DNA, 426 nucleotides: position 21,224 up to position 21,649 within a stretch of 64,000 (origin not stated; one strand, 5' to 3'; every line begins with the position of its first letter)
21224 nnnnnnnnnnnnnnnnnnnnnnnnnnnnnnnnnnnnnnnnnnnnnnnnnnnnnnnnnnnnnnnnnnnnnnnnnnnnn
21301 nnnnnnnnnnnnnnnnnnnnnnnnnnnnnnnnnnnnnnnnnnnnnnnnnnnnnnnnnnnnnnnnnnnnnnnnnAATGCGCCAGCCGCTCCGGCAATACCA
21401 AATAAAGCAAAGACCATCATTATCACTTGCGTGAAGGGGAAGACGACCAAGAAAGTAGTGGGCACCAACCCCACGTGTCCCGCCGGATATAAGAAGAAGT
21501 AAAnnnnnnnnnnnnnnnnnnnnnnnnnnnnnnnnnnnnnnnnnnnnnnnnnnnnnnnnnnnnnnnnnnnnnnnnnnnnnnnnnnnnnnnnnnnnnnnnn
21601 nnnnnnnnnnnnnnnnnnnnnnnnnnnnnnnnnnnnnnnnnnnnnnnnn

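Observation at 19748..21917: Translationally coupled pair: orphan 584-aa secreted protein plus SSI-family protease-inhibitor lipoprotein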

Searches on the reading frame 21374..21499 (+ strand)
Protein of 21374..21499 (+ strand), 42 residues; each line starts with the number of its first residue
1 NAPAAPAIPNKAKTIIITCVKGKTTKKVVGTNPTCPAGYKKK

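Call 76: find_homologous_proteins(query=A5, max_evalue=0.01)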
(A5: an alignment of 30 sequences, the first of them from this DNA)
Query A5 (30 sequences) (42 aa, profile of the alignment): 429 proteins with E <= 0.01 among 480 candidates; the best 120 are listed.
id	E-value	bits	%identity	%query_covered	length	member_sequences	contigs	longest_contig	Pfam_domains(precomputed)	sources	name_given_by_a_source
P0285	6.2e-15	73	77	62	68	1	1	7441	-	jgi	jgi:hypothetical protein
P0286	1.0e-14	72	68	90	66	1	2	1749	-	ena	-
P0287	1.8e-14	71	81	62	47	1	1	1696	-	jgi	jgi:hypothetical protein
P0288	4.0e-14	70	81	62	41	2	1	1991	-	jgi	jgi:hypothetical protein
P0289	6.7e-14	70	77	62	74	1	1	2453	-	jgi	-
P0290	7.5e-14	69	81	62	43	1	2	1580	-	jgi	jgi:hypothetical protein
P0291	9.0e-14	69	66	83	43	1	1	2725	-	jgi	jgi:hypothetical protein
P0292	1.0e-13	69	71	67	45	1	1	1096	-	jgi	-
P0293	2.0e-13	68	73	62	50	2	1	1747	-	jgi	jgi:hypothetical protein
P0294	2.5e-13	68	67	64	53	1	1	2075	-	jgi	jgi:hypothetical protein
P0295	2.5e-13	68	81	62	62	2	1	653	-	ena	-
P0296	2.9e-13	67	81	62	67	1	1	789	-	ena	-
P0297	3.4e-13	67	65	62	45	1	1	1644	-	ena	-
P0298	3.7e-13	67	67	93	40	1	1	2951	-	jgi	jgi:hypothetical protein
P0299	4.4e-13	67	77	74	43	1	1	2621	-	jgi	jgi:hypothetical protein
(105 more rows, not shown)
